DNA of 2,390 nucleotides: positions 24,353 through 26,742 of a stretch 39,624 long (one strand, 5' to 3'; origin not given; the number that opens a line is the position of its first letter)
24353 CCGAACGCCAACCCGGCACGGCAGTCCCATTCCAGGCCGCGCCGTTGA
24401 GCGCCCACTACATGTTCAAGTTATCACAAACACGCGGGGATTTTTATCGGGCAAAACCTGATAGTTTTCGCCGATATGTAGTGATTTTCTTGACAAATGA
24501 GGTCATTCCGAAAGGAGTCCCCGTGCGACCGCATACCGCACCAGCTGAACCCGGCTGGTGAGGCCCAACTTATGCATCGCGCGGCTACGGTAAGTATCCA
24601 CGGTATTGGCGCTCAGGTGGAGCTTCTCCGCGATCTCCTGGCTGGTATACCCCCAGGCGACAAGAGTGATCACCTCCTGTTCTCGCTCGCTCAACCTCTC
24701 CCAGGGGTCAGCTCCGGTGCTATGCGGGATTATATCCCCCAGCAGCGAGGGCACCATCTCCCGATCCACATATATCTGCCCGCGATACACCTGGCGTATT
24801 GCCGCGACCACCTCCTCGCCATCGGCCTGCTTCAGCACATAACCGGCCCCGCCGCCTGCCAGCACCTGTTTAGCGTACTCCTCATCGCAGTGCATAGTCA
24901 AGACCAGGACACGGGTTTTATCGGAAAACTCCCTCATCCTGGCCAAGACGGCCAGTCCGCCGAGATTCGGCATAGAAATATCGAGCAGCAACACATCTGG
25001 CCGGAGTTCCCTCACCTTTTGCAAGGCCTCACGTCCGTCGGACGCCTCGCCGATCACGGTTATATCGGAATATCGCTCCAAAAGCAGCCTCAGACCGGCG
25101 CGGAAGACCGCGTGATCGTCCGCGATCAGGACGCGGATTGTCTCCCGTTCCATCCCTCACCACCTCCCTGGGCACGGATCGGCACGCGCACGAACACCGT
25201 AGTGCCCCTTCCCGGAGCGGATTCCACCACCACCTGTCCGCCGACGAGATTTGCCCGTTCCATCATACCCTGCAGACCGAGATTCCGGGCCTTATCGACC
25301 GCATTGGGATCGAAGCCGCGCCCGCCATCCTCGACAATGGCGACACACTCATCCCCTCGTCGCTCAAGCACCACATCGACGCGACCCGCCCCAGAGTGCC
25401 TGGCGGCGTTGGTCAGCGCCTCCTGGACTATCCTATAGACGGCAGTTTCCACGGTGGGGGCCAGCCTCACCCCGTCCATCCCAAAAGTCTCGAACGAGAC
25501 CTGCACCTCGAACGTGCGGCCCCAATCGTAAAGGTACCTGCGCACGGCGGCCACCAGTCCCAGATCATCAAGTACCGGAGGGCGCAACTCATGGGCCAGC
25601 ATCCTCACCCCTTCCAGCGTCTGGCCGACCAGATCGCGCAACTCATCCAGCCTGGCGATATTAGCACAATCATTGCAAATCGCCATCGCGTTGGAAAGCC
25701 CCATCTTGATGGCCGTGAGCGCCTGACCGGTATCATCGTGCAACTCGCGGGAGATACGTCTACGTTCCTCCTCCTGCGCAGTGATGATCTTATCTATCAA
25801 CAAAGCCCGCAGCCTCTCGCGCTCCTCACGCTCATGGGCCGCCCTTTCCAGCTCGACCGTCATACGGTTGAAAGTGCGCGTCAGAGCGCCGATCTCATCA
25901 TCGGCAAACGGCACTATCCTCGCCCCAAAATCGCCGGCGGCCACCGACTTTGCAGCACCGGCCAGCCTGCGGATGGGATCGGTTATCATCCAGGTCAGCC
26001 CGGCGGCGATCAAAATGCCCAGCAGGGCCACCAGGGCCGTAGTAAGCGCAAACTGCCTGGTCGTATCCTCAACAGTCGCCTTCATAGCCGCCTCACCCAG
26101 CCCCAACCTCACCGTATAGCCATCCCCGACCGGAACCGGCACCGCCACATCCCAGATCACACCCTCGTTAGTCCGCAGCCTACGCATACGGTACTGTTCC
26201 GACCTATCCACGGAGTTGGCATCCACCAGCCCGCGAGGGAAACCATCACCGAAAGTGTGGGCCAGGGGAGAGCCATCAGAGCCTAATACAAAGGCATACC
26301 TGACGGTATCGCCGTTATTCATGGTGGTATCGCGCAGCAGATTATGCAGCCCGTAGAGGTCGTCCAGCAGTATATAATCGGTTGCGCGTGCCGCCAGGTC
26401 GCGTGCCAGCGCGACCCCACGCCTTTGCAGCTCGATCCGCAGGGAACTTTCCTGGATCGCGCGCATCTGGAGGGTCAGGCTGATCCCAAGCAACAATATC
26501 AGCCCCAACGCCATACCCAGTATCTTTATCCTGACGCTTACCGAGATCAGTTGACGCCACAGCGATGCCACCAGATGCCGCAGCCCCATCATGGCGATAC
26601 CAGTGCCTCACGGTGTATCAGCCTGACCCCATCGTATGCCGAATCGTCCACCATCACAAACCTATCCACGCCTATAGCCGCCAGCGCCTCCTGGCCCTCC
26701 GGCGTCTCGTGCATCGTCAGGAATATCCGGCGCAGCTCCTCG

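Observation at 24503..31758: Translationally coupled five-gene sensor module: three kinases plus a free PhnD-like lipoprotein converging on one LuxR-type regulator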

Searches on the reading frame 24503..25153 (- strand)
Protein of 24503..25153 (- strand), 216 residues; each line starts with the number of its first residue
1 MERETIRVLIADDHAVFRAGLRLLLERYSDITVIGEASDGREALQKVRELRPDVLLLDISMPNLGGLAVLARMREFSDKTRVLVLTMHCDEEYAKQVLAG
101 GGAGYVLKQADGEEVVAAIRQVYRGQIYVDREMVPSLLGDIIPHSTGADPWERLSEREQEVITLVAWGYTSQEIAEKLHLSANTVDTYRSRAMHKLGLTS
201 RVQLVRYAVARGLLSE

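Call 4: search_protein_families(library=pfam, proteins=[window:24503-25153:-], max_evalue=0.01)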
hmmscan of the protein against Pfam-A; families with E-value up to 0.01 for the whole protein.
window:24503-25153:- (216 aa): 5 families
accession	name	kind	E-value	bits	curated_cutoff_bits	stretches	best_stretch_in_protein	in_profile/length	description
PF00072.30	Response_reg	-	1.7e-28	99.5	30.2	1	8-120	1-111/111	Response regulator receiver domain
PF00196.25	GerE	-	4.5e-19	68.3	23.5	1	153-208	2-57/57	Bacterial regulatory proteins, luxR family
PF08281.18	Sigma70_r4_2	-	2e-10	40.6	25.7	1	152-196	9-54/54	Sigma-70, region 4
PF04545.22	Sigma70_r4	-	1.3e-06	28.3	24.1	1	153-196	4-48/50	Sigma-70, region 4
PF13384.12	HTH_23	-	0.0021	18.3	24.6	1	158-192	7-41/50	Homeodomain-like domain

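Call 7: search_protein_families(library=ncbifam, proteins=[window:24503-25153:-], max_evalue=0.00001)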
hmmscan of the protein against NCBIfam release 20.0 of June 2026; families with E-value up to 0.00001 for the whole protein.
window:24503-25153:- (216 aa): 89 families (the best 25 are shown)
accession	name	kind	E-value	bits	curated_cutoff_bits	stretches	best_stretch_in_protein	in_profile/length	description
NF052445.1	RespRegMctR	equivalog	1.7e-51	174.5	300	1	6-213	2-204/205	two-component system response regulator MctR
NF007018.1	PRK09483.1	equivalog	9.9e-49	165.9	280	1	6-214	2-209/217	UvrY/SirA/GacA family response regulator transcription factor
NF007935.0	PRK10651.1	equivalog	5.8e-42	143.3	250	1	2-205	3-207/216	two-component system response regulator NarL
NF047785.1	respo_reg_MadR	equivalog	1.2e-41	142.4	300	1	6-214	1-209/209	MadR family response regulator transcription factor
NF011896.0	PRK15369.1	equivalog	5.6e-41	140.5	242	1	5-210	3-206/211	two component system response regulator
NF007708.0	PRK10403.1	equivalog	2.3e-32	112.2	343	1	3-203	4-203/215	nitrate/nitrite response regulator protein NarP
NF007419.0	PRK09958.1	equivalog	4.1e-32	111.4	251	1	8-208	3-198/204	acid-sensing system DNA-binding response regulator EvgA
NF007403.0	PRK09935.1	equivalog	2.6e-31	108.9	271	1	7-213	5-209/210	fimbria biosynthesis transcriptional regulator FimZ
NF007685.0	PRK10360.1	equivalog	7.1e-26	91.2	258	1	6-206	2-190/196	response regulator transcription factor UhpA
NF008098.0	PRK10840.1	equivalog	1.2e-25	90.3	235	1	5-208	3-205/216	response regulator transcription factor RcsB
TIGR02875.1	spore_0_A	equivalog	1.7e-24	86.5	200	1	5-127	2-126/262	sporulation transcription factor Spo0A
NF006900.1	PRK09390.1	equivalog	7.4e-21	74.6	255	1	6-211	5-200/203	response regulator FixJ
NF008677.0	PRK11697.1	equivalog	7e-20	71.4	246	1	6-126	2-119/238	two-component system response regulator BtsR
NF001965.0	PRK00742.1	subfamily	1.8e-19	70.1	293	1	4-110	2-109/357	chemotaxis-specific protein-glutamate methyltransferase CheB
NF040749.1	tetrathio_RR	equivalog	1e-18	67.7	290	1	9-206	4-186/191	tetrathionate respiration response regulator TtrR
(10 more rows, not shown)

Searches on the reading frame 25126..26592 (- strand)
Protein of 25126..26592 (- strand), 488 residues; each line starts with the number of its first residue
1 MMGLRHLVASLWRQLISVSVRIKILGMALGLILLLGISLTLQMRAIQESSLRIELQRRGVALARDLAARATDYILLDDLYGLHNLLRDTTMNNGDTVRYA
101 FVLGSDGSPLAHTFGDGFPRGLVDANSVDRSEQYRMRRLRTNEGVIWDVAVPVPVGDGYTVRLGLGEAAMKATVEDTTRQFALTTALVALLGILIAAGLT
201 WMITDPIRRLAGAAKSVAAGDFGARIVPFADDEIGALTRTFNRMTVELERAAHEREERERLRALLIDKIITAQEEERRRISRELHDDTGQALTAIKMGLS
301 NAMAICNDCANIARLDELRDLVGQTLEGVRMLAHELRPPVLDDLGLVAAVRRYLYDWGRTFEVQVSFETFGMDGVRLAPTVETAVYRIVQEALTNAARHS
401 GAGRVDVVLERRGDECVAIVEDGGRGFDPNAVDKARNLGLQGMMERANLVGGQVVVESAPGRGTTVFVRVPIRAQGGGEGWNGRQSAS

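Call 4: search_protein_families(library=pfam, proteins=[window:25126-26592:-], max_evalue=0.01)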
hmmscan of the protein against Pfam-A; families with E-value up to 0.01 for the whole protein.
window:25126-26592:- (488 aa): 5 families
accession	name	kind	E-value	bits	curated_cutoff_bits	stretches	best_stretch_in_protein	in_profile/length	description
PF02518.31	HATPase_c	-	2.2e-15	57.5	26.4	1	381-472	2-109/111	Histidine kinase-, DNA gyrase B-, and HSP90-like ATPase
PF07730.19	HisKA_3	-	2.8e-14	53.9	24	1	276-341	1-68/68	Histidine kinase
PF00672.30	HAMP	-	1.6e-13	51.2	25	1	199-249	2-52/53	HAMP domain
PF17203.10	sCache_3_2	-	2.4e-07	31.3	28.4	1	49-160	4-118/140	Single cache domain 3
PF13581.12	HATPase_c_2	-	3.6e-06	27.5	27.4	1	350-435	11-87/127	Histidine kinase-like ATPase domain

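Call 7: search_protein_families(library=ncbifam, proteins=[window:25126-26592:-], max_evalue=0.00001)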
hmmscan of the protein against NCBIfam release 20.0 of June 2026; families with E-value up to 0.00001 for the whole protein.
window:25126-26592:- (488 aa): 22 families
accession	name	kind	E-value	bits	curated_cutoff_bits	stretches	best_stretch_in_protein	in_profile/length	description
NF052443.1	SensHisKinMctS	equivalog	4.3e-42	144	700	1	259-474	234-450/457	two-component system sensor histidine kinase MctS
NF008649.0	PRK11644.1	equivalog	2.4e-32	112.4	408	1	265-473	292-497/499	signal transduction histidine-protein kinase/phosphatase UhpB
NF052531.1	Strep_LiaS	equivalog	4.8e-26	91.8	450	1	230-472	92-327/328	envelope stress sensor histidine kinase LiaS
NF008184.0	PRK10935.1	equivalog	5.3e-23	81.5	553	1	275-471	362-558/565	nitrate/nitrite two-component system sensor histidine kinase NarQ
NF007896.0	PRK10600.1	equivalog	1.4e-22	80.1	578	1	275-469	389-582/598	nitrate/nitrite two-component system sensor histidine kinase NarX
NF033092.0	HK_WalK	equivalog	2.4e-17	62.7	725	1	172-266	170-265/594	cell wall metabolism sensor histidine kinase WalK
NF047786.1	his_kin_MadS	equivalog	3.1e-17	62.8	500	1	250-471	207-434/434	MadS family sensor histidine kinase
NF047322.1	HK_morpho_MacS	equivalog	6.5e-16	58.5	300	1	269-471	175-367/367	MacS family sensor histidine kinase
NF040691.1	MtrAB_MtrB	equivalog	2e-15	56.8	450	1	140-261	149-270/507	MtrAB system histidine kinase MtrB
NF012163.2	BaeS_SmeS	equivalog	1.1e-11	44.3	500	1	178-255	163-240/457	sensor histidine kinase efflux regulator BaeS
NF038263.1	prot_phos_SiaA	equivalog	6.8e-11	41.4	700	1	174-264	302-395/658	biofilm regulation protein phosphatase SiaA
NF045911.1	TCSHisKinNblS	equivalog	1.5e-10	40.1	1000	1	127-253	126-255/621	two-component system sensor histidine kinase NblS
NF007837.0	PRK10549.1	equivalog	4.2e-10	38.9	603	1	182-256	163-241/466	envelope stress sensor histidine kinase BaeS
NF041210.1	his_kin_PieS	equivalog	6.4e-10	38.6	850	1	180-267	167-255/474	two component system sensor histidine kinase PieS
NF053592.1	HK_near_YfiR_like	equivalog_domain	1.7e-09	37.5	194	1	174-250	146-223/223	sensor histidine kinase, YfiR-like protein-associated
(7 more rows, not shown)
